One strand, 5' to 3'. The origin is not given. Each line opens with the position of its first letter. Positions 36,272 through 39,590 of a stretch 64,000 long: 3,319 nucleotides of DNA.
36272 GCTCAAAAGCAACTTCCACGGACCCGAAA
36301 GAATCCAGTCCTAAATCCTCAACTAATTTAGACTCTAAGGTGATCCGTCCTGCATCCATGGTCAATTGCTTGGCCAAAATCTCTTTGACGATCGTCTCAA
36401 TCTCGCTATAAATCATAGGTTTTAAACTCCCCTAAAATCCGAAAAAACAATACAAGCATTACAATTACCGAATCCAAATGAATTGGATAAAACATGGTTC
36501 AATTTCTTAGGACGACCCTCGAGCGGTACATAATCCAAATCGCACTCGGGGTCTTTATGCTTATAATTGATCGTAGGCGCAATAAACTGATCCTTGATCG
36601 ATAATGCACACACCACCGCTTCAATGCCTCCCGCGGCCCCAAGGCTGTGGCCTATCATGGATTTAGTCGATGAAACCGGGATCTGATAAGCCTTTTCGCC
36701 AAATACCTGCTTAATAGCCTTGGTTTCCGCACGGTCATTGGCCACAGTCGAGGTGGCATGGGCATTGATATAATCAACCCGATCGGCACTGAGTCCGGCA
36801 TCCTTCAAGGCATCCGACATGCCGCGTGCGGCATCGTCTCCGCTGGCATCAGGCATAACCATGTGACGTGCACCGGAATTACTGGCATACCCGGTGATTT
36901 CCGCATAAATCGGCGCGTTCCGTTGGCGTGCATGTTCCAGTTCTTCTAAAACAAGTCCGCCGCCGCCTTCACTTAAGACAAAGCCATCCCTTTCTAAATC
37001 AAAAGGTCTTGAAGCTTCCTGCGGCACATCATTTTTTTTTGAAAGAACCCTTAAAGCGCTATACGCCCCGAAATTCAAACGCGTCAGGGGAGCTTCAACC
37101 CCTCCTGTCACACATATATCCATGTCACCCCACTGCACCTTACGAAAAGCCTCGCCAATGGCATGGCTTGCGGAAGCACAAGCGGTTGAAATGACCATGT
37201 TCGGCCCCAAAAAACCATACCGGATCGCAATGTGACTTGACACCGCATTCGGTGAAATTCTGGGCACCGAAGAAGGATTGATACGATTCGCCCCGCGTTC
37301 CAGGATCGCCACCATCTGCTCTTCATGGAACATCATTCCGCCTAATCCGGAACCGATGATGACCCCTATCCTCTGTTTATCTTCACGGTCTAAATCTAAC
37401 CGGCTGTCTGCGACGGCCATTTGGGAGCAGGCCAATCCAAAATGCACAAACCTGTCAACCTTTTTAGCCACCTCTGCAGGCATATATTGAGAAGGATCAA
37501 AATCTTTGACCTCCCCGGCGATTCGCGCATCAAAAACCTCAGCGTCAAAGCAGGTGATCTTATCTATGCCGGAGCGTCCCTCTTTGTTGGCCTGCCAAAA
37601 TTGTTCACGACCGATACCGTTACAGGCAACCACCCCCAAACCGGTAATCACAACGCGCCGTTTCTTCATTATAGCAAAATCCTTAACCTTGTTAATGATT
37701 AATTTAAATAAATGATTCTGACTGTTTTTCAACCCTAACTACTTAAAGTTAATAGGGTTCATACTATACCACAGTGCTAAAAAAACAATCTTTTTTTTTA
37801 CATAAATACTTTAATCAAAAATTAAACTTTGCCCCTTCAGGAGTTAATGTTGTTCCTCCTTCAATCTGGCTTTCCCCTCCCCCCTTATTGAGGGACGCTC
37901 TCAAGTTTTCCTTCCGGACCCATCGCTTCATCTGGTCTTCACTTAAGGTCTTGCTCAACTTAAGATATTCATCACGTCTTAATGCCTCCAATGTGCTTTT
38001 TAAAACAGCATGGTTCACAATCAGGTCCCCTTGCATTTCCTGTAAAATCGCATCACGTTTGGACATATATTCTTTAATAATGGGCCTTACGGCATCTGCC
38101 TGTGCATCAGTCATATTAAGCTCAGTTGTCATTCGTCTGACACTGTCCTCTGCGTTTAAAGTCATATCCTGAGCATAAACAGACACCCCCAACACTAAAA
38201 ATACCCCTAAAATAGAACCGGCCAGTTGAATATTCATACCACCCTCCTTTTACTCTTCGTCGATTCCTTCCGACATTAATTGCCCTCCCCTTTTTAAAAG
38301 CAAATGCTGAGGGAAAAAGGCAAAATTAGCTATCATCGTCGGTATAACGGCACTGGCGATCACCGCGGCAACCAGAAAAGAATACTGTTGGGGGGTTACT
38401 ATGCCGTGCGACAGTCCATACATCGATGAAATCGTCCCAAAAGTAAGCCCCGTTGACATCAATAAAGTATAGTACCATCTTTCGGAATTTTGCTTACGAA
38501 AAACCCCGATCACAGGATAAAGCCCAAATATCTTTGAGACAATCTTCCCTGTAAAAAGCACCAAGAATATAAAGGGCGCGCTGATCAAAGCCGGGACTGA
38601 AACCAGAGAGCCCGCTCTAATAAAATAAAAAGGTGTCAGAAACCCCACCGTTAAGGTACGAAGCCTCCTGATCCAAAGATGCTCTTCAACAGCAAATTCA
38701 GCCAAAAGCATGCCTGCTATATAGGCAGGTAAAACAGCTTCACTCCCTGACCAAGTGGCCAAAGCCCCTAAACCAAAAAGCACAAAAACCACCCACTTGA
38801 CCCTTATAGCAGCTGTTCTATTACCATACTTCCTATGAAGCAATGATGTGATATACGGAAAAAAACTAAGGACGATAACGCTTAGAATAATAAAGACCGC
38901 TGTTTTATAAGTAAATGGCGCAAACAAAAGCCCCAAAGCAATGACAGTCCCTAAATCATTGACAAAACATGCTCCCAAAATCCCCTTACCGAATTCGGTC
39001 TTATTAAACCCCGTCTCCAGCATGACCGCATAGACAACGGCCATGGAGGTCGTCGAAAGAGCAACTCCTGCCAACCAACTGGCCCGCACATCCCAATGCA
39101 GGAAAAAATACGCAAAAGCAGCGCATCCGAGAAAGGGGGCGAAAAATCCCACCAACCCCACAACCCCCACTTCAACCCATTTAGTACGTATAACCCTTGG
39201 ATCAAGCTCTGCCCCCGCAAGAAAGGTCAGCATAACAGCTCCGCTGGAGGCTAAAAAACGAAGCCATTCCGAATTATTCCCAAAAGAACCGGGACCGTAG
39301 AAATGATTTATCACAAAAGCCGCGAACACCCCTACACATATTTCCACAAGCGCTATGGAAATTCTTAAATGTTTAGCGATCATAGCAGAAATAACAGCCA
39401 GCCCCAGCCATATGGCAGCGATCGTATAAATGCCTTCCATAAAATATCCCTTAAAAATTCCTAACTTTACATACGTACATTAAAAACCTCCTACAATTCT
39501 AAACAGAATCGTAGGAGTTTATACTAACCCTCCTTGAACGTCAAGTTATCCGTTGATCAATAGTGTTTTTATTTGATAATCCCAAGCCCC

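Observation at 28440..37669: Orphan lipid-type cluster: dedicated KAS + ACP + hydrolase + HAD phosphatase + omega-aminotransferase, facing an acyltransferase, a transporter pair and a membrane aminopropyltransferase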

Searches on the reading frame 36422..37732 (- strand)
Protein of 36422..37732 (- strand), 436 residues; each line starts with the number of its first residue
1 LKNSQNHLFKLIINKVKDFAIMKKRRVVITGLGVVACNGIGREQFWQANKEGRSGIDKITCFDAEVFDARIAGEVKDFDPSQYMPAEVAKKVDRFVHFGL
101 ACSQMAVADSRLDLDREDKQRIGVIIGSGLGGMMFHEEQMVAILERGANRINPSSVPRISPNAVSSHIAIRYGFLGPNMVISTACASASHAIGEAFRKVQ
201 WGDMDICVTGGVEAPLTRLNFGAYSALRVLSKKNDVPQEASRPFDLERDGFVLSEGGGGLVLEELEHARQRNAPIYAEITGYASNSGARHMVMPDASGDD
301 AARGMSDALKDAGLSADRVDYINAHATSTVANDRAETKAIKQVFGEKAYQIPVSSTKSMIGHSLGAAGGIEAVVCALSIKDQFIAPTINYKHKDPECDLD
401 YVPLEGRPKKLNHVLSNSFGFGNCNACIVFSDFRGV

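Call 3: search_protein_families(library=pfam, proteins=[window:36422-37732:-])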
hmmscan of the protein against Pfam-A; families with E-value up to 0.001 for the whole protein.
window:36422-37732:- (436 aa): 3 families
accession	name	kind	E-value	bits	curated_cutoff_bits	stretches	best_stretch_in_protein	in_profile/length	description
PF00109.32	ketoacyl-synt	-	8.9e-52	176.6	20.8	1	25-268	2-252/252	Beta-ketoacyl synthase, N-terminal domain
PF02801.28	Ketoacyl-synt_C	-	1.7e-38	131.7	20.8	1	276-390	1-118/119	Beta-ketoacyl synthase, C-terminal domain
PF00108.29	Thiolase_N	-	3.1e-05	23.9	26.4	1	177-214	77-114/260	Thiolase, N-terminal domain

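Call 4: search_protein_families(library=ncbifam, proteins=[window:36422-37732:-])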
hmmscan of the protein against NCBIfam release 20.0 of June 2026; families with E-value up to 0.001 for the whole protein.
window:36422-37732:- (436 aa): 28 families (the best 25 are shown)
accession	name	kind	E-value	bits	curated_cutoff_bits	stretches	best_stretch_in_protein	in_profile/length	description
TIGR03150.1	fabF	equivalog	1.4e-165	551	493.75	1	25-430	1-406/407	beta-ketoacyl-ACP synthase II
NF005589.0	PRK07314.1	subfamily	8e-162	538.7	387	1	22-432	1-411/413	beta-ketoacyl-ACP synthase II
NF004970.0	PRK06333.1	subfamily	6.5e-137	456.8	525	1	22-433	1-422/424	beta-ketoacyl-ACP synthase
NF006274.0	PRK08439.1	equivalog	1.5e-127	425.8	621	1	25-431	2-404/406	beta-ketoacyl-ACP synthase II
NF006434.0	PRK08722.1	equivalog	8.9e-121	403.6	759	1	22-431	1-412/414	beta-ketoacyl-ACP synthase II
NF005935.0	PRK07967.1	equivalog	3e-94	316.2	630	1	25-432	2-403/406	beta-ketoacyl-ACP synthase I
NF005076.0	PRK06501.1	equivalog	5.1e-90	302.4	629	2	157-431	147-421/425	beta-ketoacyl-ACP synthase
NF005916.1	PRK07910.1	equivalog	1.4e-86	291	560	1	26-431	13-416/418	KasA/KasB family beta-ketoacyl-ACP synthase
NF006587.0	PRK09116.1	equivalog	7.7e-86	288.4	470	1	25-431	2-405/408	beta-ketoacyl-ACP synthase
NF006618.0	PRK09185.1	subfamily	1.1e-71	242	407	1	25-432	3-392/394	beta-ketoacyl-ACP synthase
NF005490.0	PRK07103.1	equivalog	2e-70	237.9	445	1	23-430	2-410/414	polyketide beta-ketoacyl:acyl carrier protein synthase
NF004618.0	PRK05952.1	equivalog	3.8e-67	226.9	455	1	26-431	3-381/384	beta-ketoacyl-ACP synthase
NF058662.1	cispenta_AmcF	equivalog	7.1e-62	209.5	325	1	27-431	2-368/369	cispentacin biosynthesis acyltransferase subunit AmcF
NF040607.1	mycolic_Pks13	equivalog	5.4e-37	126.9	2100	1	56-433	164-526/1680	polyketide synthase Pks13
NF045894.1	PKS_plus_SDR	equivalog_domain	7.9e-35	119.8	1740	1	91-400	86-386/1515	type I polyketide synthase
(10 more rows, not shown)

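Call 54: find_related_loci(query=window:36422-37669:-, collection=metagenome_contigs, flank=6000)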
Query window:36422-37669:- (415 aa) in metagenome_contigs; peptide patterns used: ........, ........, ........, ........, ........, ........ (x = any residue, [..] = any of these).
153 stretches matched a pattern; 76 encode a relative of the query (tblastn E <= 1e-3); 76 distinct loci.
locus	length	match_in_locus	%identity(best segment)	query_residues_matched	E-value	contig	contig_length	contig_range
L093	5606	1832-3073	87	1-414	0e+0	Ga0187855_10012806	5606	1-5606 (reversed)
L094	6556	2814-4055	85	1-414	0e+0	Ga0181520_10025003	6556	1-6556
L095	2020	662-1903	86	1-414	0e+0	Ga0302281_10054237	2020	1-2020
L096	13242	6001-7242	85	1-414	0e+0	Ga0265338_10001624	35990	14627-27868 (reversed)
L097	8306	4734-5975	85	1-414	0e+0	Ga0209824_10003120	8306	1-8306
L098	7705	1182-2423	85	1-414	0e+0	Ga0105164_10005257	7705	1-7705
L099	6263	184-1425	86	1-414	0e+0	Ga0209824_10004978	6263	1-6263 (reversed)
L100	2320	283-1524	86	1-414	0e+0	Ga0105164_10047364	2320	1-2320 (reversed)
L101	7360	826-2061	85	1-412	0e+0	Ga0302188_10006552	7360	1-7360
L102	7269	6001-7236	85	1-412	0e+0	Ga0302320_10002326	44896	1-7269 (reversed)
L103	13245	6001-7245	85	1-415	0e+0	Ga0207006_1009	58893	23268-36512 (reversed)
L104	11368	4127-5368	84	1-414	0e+0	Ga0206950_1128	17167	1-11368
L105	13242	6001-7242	85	1-414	0e+0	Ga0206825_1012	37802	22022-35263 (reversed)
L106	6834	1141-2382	84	1-414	0e+0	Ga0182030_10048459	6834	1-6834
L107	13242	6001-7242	84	1-414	0e+0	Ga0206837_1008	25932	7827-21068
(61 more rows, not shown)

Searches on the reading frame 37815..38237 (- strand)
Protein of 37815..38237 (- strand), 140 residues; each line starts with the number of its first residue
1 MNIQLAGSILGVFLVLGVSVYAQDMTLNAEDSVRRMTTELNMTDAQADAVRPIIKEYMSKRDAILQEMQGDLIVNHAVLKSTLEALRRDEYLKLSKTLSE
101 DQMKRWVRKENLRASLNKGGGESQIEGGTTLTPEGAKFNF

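Call 5: search_protein_families(library=ncbifam, proteins=[window:37815-38237:-])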
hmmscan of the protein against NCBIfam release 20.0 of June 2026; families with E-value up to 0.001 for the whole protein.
window:37815-38237:- (140 aa): 0 families

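Call 41: search_protein_families(library=ncbifam, proteins=[window:37815-38237:-], max_evalue=0.001)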
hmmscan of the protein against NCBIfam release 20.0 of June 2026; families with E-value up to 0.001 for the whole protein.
window:37815-38237:- (140 aa): 0 families

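Call 56: search_protein_families(library=pfam, proteins=[window:37815-38237:-], max_evalue=1)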
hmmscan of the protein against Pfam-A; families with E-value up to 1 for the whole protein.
window:37815-38237:- (140 aa): 4 families
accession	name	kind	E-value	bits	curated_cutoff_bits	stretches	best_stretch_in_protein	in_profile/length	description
PF13258.11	DUF4049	-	0.03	13.8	25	1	26-77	41-92/333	Domain of unknown function (DUF4049)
PF07813.17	LTXXQ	-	0.11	13.7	24.3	1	30-69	3-45/100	LTXXQ motif family protein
PF12224.13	Amidoligase_2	-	0.13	12.6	22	1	41-106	118-184/245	Putative amidoligase enzyme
PF11021.13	DUF2613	-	0.22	12.1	22.1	1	6-33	12-40/55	Protein of unknown function (DUF2613)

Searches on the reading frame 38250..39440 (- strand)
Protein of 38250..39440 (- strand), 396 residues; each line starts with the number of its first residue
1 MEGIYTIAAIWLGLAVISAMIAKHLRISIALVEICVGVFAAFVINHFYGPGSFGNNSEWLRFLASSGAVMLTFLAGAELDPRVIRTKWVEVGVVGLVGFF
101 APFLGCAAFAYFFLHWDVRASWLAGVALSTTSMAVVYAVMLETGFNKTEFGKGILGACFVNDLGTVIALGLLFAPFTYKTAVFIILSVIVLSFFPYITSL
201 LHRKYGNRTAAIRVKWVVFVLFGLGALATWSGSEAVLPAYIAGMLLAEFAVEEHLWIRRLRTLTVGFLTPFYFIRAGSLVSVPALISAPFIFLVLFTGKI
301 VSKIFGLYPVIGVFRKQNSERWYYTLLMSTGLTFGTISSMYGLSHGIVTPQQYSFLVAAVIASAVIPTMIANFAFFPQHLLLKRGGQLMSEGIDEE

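Call 5: search_protein_families(library=ncbifam, proteins=[window:38250-39440:-])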
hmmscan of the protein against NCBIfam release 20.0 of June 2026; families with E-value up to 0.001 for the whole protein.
window:38250-39440:- (396 aa): 4 families
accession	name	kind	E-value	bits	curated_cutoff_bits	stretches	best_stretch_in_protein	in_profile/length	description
TIGR00932.1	2a37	subfamily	1.5e-27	96.8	238.3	1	14-280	3-274/275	monovalent cation:proton antiporter-2 (CPA2) family protein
NF002924.0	PRK03562.1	equivalog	1.4e-09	37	752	1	8-368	10-373/623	glutathione-regulated potassium-efflux system protein KefC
NF002973.0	PRK03659.1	equivalog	1.6e-08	33.6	804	1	7-368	9-370/602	glutathione-regulated potassium-efflux system protein KefB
NF007950.1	PRK10669.1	equivalog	0.00032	19.7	700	1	10-174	13-170/547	YbaL family putative K(+) efflux transporter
